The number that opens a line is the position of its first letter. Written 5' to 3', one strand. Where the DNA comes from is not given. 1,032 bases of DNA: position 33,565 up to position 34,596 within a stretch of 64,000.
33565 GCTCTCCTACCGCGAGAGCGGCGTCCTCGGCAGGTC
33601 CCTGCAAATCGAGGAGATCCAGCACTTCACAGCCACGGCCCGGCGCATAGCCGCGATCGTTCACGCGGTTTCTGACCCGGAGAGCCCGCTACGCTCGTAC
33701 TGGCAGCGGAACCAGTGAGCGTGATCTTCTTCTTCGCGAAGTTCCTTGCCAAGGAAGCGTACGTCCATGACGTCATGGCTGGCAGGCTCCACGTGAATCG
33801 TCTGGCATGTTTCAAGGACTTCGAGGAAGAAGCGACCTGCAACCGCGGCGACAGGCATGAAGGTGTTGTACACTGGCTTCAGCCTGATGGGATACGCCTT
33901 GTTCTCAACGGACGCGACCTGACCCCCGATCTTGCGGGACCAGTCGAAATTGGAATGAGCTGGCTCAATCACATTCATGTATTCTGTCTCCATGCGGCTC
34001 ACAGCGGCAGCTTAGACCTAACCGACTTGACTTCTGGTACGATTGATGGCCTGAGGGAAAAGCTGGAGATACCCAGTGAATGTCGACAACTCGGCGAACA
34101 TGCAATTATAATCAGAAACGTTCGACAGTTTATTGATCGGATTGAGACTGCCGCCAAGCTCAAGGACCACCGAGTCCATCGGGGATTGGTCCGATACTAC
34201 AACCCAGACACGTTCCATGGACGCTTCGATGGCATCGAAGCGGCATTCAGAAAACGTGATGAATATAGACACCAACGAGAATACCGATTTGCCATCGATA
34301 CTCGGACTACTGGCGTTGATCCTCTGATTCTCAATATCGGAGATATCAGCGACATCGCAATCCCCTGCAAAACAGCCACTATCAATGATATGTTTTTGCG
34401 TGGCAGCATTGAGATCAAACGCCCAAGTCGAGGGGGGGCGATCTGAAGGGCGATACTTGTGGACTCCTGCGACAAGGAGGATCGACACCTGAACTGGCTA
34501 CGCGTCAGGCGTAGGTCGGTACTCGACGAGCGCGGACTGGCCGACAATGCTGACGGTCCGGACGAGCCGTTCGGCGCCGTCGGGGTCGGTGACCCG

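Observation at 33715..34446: ~50%-GC orphan ORF translationally coupled (GTGA) to the RM gene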

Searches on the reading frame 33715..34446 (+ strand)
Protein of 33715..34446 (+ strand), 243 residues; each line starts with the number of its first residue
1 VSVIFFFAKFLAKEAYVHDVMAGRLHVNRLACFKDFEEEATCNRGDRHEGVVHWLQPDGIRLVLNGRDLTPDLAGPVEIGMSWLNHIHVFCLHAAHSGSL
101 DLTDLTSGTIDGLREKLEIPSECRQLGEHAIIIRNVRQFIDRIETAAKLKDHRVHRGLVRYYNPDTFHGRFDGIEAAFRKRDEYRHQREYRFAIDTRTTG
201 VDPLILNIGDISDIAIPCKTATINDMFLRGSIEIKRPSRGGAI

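Call 7: search_protein_families(library=pfam, proteins=[window:33715-34446:+], max_evalue=0.01)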
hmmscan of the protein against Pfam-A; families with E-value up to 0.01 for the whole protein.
window:33715-34446:+ (243 aa): 0 families

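Call 8: search_protein_families(library=padloc, proteins=[window:33715-34446:+], max_evalue=0.01)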
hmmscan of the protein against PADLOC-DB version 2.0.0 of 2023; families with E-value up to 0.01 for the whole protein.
window:33715-34446:+ (243 aa): 0 families

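Call 9: search_protein_families(library=ncbifam, proteins=[window:33715-34446:+], max_evalue=1)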
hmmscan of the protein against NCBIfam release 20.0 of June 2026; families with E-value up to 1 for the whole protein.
window:33715-34446:+ (243 aa): 1 family
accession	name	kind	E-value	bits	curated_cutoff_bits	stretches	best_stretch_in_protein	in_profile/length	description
TIGR02124.1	hypE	equivalog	0.081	11.9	251.6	1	188-231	42-82/332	hydrogenase expression/formation protein HypE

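Call 10: search_protein_families(library=phrogs, proteins=[window:33715-34446:+], max_evalue=1)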
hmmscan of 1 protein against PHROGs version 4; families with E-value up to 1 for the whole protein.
window:33715-34446:+ (243 aa): 3 families
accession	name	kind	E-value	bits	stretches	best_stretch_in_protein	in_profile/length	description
phrog_26561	-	unknown function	1.6e-30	107.6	1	5-220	12-237/249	-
phrog_13198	-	unknown function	2.6e-05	24.8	1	125-211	128-219/230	-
phrog_15111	-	unknown function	0.16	13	1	109-146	99-136/147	-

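Call 11: find_homologous_proteins(query=window:33715-34443:+, max_evalue=0.001)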
Query window:33715-34443:+ (243 aa): 72 proteins with E <= 0.001 among 871 candidates.
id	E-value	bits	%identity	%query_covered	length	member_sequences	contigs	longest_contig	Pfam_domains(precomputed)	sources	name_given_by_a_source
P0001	4.6e-162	555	100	99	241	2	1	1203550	-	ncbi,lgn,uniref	ncbi:hypothetical protein [Candidatus Palauibacter sp.]|uniref:hypothetical protein n=1 Tax=Candidat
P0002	7.2e-78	279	53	96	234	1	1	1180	-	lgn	-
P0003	1.8e-77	278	53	96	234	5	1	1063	-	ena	-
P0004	1.4e-76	275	53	97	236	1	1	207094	-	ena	-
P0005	6.4e-76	273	53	96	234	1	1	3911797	-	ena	-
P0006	6.1e-75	270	51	96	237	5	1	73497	-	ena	-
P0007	8.5e-74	266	50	96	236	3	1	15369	-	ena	-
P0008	3.4e-73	264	52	92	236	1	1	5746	-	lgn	-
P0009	1.2e-72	262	52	91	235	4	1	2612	-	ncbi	ncbi:hypothetical protein [Pseudaeromonas pectinilytica]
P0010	3.7e-71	257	49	97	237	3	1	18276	-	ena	-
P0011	5.0e-71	257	49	96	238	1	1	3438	-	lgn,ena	-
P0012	1.3e-70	256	50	96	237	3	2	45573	-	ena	-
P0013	3.1e-70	254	49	96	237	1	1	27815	-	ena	-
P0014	4.4e-70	254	48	96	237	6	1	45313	-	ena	-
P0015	1.1e-69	253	49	96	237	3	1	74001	-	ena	-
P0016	1.9e-69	252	50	97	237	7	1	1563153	-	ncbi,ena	-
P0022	2.3e-68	248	48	95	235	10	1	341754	-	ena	-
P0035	5.2e-63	231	46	95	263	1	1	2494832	-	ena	-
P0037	1.8e-62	229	45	97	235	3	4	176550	-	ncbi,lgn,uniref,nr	ncbi:hypothetical protein WAX88_20965 (plasmid) [Photobacterium damselae subsp. damselae]|uniref:hyp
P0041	2.2e-60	222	47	93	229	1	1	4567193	-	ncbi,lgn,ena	-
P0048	6.9e-56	207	42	93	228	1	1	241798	-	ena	-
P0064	7.0e-38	149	38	97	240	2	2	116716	-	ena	-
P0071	1.3e-34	138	37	96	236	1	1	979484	-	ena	-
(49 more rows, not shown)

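Call 14: search_protein_families(library=pfam, alignment_id=A1, max_evalue=1)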
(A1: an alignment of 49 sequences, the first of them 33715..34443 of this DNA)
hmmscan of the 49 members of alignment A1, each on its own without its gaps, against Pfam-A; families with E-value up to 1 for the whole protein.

A. member 1, window:33715-34443:+ (243 aa): 0 families

B. families by the number of members that match (of 49 scanned): 6 families
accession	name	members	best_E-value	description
PF08447.18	PAS_3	7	0.047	PAS fold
PF18618.6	HP0268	6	0.058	HP0268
PF09378.16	HAS-barrel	1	0.018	HAS barrel domain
PF02994.20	Transposase_22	1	0.14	L1 transposable element RBD-like domain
PF18790.7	KfrB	1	0.16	KfrB Domain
PF18195.6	GatD_N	1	0.2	GatD N-terminal domain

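Call 15: search_solved_structures(query=A1, max_evalue=10)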
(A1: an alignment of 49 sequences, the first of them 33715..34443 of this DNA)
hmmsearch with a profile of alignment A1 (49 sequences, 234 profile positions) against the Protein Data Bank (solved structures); distinct sequences matched with E-value up to 10: 0.

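Call 16: find_encoding_contigs(protein=P0005, flank=8000, max_places=3)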
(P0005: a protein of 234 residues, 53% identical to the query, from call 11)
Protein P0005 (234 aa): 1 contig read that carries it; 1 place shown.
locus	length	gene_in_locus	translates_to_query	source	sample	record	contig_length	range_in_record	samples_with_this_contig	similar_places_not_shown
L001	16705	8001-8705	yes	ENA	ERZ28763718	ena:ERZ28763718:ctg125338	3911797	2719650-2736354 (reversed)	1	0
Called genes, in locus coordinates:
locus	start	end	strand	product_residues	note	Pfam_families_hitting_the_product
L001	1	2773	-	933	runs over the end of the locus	PF28598:PDH_E1_N, PF00456:Transketolase_N, PF17831:PDH_E1_M, PF22613:Transketolase_C_1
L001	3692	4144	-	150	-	PF14833:NAD_binding_11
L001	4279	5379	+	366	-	PF02463:SMC_N, PF11398:DUF2813 (weak), PF13175:AAA_15, PF13476:AAA_23, PF13304:AAA_21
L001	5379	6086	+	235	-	PF14103:DUF4276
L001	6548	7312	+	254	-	PF01555:N6_N4_Mtase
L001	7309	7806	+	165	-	-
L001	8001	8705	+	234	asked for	-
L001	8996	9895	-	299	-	PF02826:2-Hacid_dh_C (weak), PF03446:NAD_binding_2, PF03807:F420_oxidored, PF14833:NAD_binding_11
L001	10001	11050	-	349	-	PF08240:ADH_N, PF00107:ADH_zinc_N, PF13602:ADH_zinc_N_2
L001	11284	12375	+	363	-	PF01408:GFO_IDH_MocA, PF22725:GFO_IDH_MocA_C3, PF02894:GFO_IDH_MocA_C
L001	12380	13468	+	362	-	PF01408:GFO_IDH_MocA, PF03807:F420_oxidored (weak), PF02894:GFO_IDH_MocA_C, PF22725:GFO_IDH_MocA_C3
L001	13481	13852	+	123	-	PF13466:STAS_2 (weak)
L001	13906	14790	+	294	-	PF00561:Abhydrolase_1, PF12697:Abhydrolase_6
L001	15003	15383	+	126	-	PF02311:AraC_binding, PF05899:Cupin_3 (weak), PF07883:Cupin_2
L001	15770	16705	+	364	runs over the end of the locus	PF11383:DUF3187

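Call 17: find_encoding_contigs(protein=P0016, flank=8000, max_places=3)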
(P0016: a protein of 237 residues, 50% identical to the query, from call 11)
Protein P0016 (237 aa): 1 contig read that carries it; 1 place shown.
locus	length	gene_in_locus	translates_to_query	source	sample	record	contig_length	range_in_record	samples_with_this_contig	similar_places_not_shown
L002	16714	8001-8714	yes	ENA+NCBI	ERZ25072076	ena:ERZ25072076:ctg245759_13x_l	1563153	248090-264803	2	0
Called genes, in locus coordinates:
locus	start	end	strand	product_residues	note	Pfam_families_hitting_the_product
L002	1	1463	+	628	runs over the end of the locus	PF01555:N6_N4_Mtase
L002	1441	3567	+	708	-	PF02384:N6_Mtase, PF07669:Eco57I (weak)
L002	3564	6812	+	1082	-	-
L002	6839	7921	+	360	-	PF09565:RE_NgoFVII (faint), PF13091:PLDc_2 (weak)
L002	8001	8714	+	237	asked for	-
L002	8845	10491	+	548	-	-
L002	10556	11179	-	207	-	PF07510:GmrSD_C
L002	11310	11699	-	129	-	-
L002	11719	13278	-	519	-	PF00899:ThiF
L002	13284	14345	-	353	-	PF18144:SMODS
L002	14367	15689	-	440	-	PF13676:TIR_2, PF18145:SAVED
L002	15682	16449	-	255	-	-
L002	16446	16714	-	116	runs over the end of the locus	PF12844:HTH_19, PF13560:HTH_31, PF01381:HTH_3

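Call 18: find_encoding_contigs(protein=P0037, flank=8000, max_places=3)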
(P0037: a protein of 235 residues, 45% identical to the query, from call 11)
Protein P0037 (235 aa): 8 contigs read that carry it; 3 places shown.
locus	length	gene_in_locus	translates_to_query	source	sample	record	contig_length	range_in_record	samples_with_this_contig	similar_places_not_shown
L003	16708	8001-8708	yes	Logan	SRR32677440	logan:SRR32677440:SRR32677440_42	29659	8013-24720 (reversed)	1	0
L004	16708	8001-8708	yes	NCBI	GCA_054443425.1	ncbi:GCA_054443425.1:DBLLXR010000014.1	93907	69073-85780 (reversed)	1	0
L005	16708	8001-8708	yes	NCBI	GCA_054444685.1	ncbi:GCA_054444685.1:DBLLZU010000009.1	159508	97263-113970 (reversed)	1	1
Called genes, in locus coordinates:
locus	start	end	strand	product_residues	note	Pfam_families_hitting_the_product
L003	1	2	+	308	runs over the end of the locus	-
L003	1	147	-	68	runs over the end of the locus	-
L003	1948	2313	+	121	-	-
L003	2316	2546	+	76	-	-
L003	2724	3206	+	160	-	-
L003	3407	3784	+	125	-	-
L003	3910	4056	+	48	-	-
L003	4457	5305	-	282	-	PF13365:Trypsin_2 (weak)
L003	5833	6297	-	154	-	-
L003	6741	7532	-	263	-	-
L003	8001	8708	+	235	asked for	-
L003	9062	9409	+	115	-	-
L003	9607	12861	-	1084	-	PF04313:HSDR_N, PF18766:SWI2_SNF2, PF04851:ResIII, PF22679:T1R_D3-like, PF11867:T1RH-like_C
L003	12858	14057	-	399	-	PF13289:SIR2_2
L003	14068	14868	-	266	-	-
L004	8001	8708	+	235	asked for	-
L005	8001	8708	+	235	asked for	-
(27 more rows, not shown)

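Call 20: predict_structure(alignment_id=A1)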
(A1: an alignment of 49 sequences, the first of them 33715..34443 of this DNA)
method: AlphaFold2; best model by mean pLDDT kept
length: 243 residues; sequences in the alignment: 49
mean_pLDDT: 88.9   pTM: 0.86
mean pLDDT of the five models: 88.9, 89.0, 88.9, 88.5, 87.9
residues with pLDDT >= 90: 179; 70-90: 37; 50-70: 15; < 50: 12
segments of 3 or more residues with pLDDT < 50: 37-39, 236-243
pLDDT, mean of each block of 10 residues (from residue 1): 91 96 97 70 80 94 95 93 96 92 73 87 91 97 98 98 95 94 95 97 97 96 78 49 39
secondary structure, 60 per line:
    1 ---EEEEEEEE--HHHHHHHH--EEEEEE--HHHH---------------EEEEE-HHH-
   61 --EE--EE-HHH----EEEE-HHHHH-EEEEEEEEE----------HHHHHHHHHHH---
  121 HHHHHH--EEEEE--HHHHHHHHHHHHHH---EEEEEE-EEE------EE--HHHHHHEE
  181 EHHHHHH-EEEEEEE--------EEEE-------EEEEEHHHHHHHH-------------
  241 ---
elements in order: E4-11 H14-21 E24-29 H32-35 E51-55 E77-80 H82-86 E88-96 H107-117 H121-126 E129-133 H136-149 E153-158 E160-162 H173-178 E179-181 H182-187 E189-195 E204-207 E215-219 H220-227

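Call 22: find_encoding_contigs(protein=P0041, flank=8000, max_places=2)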
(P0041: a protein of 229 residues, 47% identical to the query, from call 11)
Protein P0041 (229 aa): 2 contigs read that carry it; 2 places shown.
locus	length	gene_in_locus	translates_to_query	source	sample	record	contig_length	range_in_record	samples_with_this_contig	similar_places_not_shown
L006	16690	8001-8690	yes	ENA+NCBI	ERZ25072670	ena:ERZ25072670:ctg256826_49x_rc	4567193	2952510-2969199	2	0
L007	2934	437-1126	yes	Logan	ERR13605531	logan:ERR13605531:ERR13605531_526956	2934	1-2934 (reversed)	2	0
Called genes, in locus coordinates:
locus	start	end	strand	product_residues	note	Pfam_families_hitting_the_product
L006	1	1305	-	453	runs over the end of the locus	PF24961:NfeD_membrane, PF01957:NfeD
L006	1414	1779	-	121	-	PF01740:STAS, PF13466:STAS_2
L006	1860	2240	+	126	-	PF00072:Response_reg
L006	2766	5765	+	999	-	PF05175:MTS (faint)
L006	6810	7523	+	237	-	-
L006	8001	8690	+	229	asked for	-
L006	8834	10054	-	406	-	-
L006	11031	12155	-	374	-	PF12844:HTH_19, PF13413:HTH_25 (faint), PF13560:HTH_31, PF01381:HTH_3, PF06114:Peptidase_M78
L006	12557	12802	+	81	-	PF00240:ubiquitin (faint), PF11976:Rad60-SLD (weak)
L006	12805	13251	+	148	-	-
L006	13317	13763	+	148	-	-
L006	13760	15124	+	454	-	PF00899:ThiF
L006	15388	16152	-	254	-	PF01695:IstB_IS21, PF00308:Bac_DnaA, PF13401:AAA_22 (faint)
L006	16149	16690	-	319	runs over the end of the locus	PF22483:Mu-transpos_C_2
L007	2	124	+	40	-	?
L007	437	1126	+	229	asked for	-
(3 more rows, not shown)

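Call 23: find_encoding_contigs(protein=P0035, flank=8000, max_places=2)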
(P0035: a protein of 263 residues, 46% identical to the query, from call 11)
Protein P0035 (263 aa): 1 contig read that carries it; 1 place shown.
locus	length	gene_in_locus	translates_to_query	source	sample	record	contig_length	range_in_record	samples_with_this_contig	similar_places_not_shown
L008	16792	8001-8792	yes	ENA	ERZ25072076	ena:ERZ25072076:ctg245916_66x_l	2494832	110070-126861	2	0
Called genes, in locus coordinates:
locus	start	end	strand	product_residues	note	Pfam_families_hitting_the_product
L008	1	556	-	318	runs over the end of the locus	-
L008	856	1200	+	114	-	-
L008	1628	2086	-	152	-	-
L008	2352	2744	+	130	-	-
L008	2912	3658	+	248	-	-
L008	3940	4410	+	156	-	-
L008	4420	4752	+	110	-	-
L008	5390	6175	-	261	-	-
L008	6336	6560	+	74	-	-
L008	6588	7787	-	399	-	-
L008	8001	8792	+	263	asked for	-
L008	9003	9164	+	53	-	-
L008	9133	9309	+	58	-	-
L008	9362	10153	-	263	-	PF10987:DUF2806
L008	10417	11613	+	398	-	PF14690:Zn_ribbon_ISL3, PF01610:DDE_Tnp_ISL3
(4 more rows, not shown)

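Call 24: find_encoding_contigs(protein=P0071, flank=8000, max_places=2)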
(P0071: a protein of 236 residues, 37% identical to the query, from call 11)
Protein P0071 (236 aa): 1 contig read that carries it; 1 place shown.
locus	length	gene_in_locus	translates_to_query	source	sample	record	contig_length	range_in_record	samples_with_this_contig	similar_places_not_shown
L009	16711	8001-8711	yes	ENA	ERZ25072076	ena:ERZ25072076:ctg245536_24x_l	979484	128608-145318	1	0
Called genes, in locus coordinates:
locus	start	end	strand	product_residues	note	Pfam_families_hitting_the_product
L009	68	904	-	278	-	PF02086:MethyltransfD12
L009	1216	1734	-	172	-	-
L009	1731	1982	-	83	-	-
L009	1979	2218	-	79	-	-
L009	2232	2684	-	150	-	PF13581:HATPase_c_2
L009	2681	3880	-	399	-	PF00072:Response_reg, PF07228:SpoIIE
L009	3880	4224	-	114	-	PF01740:STAS, PF13466:STAS_2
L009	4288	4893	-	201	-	PF04343:DUF488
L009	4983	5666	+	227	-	PF01987:AIM24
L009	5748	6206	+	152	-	PF13565:HTH_32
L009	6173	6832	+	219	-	PF13358:DDE_3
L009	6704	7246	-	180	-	-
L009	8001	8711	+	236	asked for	-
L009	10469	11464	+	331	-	PF00493:MCM (weak), PF20030:bpMoxR, PF07726:AAA_3, PF07728:AAA_5, PF17863:AAA_lid_2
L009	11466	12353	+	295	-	PF01882:DUF58, PF13519:VWA_2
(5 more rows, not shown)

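Call 26: fold_search(model_id=the predicted structure, library=pdb)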
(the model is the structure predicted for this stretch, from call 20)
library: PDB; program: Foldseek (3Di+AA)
matches with E <= 10: 29; with E <= 0.001: 0
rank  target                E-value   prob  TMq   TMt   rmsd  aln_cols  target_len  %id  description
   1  1sh8_B                8.0e-01  0.03  0.10  0.14  12.9       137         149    6  1.5 A Crystal Structure of a Protein of Unknown Function PA5026 from Pseudomonas aeruginosa, Probable Thioesterase (released 2004-07-06)
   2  3e7j_A                2.3e+00  0.04  0.17  0.07  11.2       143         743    8  HeparinaseII H202A/Y257A double mutant complexed with a heparan sulfate tetrasaccharide substrate (released 2008-12-30)
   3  2fuq_A                2.6e+00  0.03  0.17  0.08  10.5       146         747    8  Crystal Structure of Heparinase II (released 2006-04-18)
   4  1sh8_A                3.1e+00  0.01  0.09  0.13  13.5       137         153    6  1.5 A Crystal Structure of a Protein of Unknown Function PA5026 from Pseudomonas aeruginosa, Probable Thioesterase (released 2004-07-06)
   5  4p3e_B                3.5e+00  0.04  0.11  0.21   7.1        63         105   11  Structure of the human SRP S domain (released 2014-04-16)
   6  2fut_A                3.5e+00  0.03  0.17  0.07  11.9       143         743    8  Crystal Structure of Heparinase II Complexed with a Disaccharide Product (released 2006-04-18)
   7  6sk1                  4.2e+00  0.03  0.13  0.19  13.4       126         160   12  Diaminobutyrate acetyltransferase EctA from Paenibacillus lautus in complex with coenzyme A (released 2020-01-29)
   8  9qgl_7A               4.2e+00  0.01  0.09  0.10  19.3       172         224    9  Cryo-EM structure of the PlPVC1 baseplate, 6-fold symmetrized (C6), in extended state (released 2025-10-29)
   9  6sll_B                4.4e+00  0.01  0.12  0.17  13.6       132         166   10  Diaminobutyrate acetyltransferase EctA from Paenibacillus lautus in complex with its substrate L-2,4-diaminobutyric ac (released 2020-01-29)
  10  3d3s_A                5.0e+00  0.02  0.13  0.19  14.2       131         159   14  Crystal structure of L-2,4-diaminobutyric acid acetyltransferase from Bordetella parapertussis (released 2008-07-15)
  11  3ksv                  5.3e+00  0.01  0.13  0.19  17.2       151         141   10  Hypothetical protein from Leishmania major (released 2010-01-12)
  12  5iuk_D                5.6e+00  0.01  0.10  0.11  11.7       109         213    7  Crystal structure of the DesK-DesR complex in the phosphotransfer state with high Mg2+ (150 mM) (released 2016-12-21)
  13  3lb5_A                6.0e+00  0.01  0.13  0.20  15.7       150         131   10  Crystal structure of Hit-like protein involved in cell-cycle regulation from Bartonella henselae with unknown ligand (released 2010-01-19)
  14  5t53                  6.0e+00  0.01  0.07  0.09  11.8        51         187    8  MOLECULAR BASIS FOR COHESIN ACETYLATION BY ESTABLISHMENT OF SISTER CHROMATID COHESION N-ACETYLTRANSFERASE ESCO1 (released 2016-11-09)
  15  1lws_A                6.0e+00  0.01  0.12  0.07  18.0       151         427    7  Crystal structure of the intein homing endonuclease PI-SceI bound to its recognition sequence (released 2002-09-27)
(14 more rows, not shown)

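Call 32: search_dna_similar(query=window:33715-34443:+, collection=phages, mode=protein, max_evalue=0.001, max_rows=25)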
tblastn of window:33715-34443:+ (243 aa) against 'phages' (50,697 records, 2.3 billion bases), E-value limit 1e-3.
No match.

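Call 33: search_dna_similar(query=window:33715-34443:+, collection=plasmids, mode=protein, max_evalue=0.001, max_rows=25)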
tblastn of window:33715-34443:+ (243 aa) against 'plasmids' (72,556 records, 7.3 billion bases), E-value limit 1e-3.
Records with a match: 11; places in all: 11; records where one place covers at least 80% of the query: 10.
Best place of each record, by identity: <60% 11.
By first word of the organism name: Photobacterium 2; Pseudomonas 2; Methylobacterium 2; Bacillus 2; Acinetobacter 2; Aquicella 1.
By predicted mobility (MOB-suite, as given by PLSDB): non-mobilizable 7; conjugative 4.
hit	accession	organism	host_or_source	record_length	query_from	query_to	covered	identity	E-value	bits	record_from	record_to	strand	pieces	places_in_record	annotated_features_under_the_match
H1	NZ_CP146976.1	Photobacterium damselae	-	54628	3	237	97%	44.7%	7e-64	222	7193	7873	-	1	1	hypothetical protein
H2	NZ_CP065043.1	Photobacterium damselae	Seriola lalandi,cell culture,caudal ...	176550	3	237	97%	44.7%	7e-64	222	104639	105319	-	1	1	hypothetical protein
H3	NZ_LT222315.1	Pseudomonas cerasi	Prunus cerasus (sour cherry),Sour ...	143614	1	232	95%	34.2%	7e-35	138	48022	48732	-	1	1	hypothetical protein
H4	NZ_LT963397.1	Pseudomonas cerasi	-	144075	1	232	95%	34.2%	7e-35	138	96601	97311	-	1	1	hypothetical protein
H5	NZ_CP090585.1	Methylobacterium radiotolerans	Pure isolate,Urban soil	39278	2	224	92%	33.5%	4e-31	127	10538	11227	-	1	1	hypothetical protein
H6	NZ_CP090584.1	Methylobacterium radiotolerans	Pure isolate,Urban soil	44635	7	238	95%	30.2%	3e-28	119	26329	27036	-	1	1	hypothetical protein (x2)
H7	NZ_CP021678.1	Bacillus licheniformis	cell culture,food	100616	7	215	86%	29.3%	9e-9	62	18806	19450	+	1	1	hypothetical protein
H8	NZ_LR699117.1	Aquicella lusitana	Borehole HDN1, spa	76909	16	226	87%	26.6%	5e-13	75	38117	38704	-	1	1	hypothetical protein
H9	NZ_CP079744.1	Acinetobacter baumannii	Homo sapiens,human reacheal aspirate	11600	1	235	97%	23.4%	2e-13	76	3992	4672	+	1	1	hypothetical protein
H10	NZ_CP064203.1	Acinetobacter baumannii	Homo sapiens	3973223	1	235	97%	23.4%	2e-13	76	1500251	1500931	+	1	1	none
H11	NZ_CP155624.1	Bacillus paramobilis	Canis lupus familiaris,adipose,leg wound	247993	89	218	53%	31.0%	4e-6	55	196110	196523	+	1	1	hypothetical protein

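Call 34: fold_search(model_id=the predicted structure, library=viral)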
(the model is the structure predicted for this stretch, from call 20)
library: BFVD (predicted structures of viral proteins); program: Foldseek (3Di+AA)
matches with E <= 10: 75; with E <= 0.001: 0
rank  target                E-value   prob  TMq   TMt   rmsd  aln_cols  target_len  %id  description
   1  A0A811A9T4            2.3e-01  0.04  0.14  0.13  16.8       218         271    9  (no name in the UniProt tables at hand)
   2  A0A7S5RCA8            5.9e-01  0.28  0.30  0.22  10.4       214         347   12  (no name in the UniProt tables at hand)
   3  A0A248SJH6            6.2e-01  0.08  0.22  0.23  13.0       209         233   10  (no name in the UniProt tables at hand)
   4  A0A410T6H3            1.0e+00  0.01  0.10  0.09  23.9       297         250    6  (no name in the UniProt tables at hand)
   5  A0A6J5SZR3            1.2e+00  0.08  0.23  0.20  10.2       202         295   10  Uncharacterized protein [uncultured Caudovirales phage]
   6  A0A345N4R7            1.3e+00  0.01  0.11  0.09  16.8       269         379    6  (no name in the UniProt tables at hand)
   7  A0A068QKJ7            1.7e+00  0.03  0.11  0.09  12.2       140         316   11  Serine/threonine-protein kinase 40 [Armadillidium vulgare iridescent virus]
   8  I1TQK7                1.8e+00  0.11  0.23  0.19   9.3       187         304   10  (no name in the UniProt tables at hand)
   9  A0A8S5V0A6            1.9e+00  0.01  0.10  0.05  16.6       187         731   11  Uncharacterized protein [Siphoviridae sp. ctBeL15]
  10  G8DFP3                2.3e+00  0.01  0.09  0.06  20.3       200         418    8  (no name in the UniProt tables at hand)
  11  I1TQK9                2.4e+00  0.05  0.22  0.19  11.3       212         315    8  (no name in the UniProt tables at hand)
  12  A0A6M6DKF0            2.6e+00  0.01  0.08  0.12  11.4        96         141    8  (no name in the UniProt tables at hand)
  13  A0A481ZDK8            2.7e+00  0.07  0.22  0.21  10.2       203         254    7  Uncharacterized protein [Pithovirus LCPAC406]
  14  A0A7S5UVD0            2.7e+00  0.06  0.20  0.27   9.4       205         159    9  (no name in the UniProt tables at hand)
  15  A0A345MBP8            2.9e+00  0.06  0.18  0.33  13.9       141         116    6  Uncharacterized protein [Mycobacterium phage Bromden]
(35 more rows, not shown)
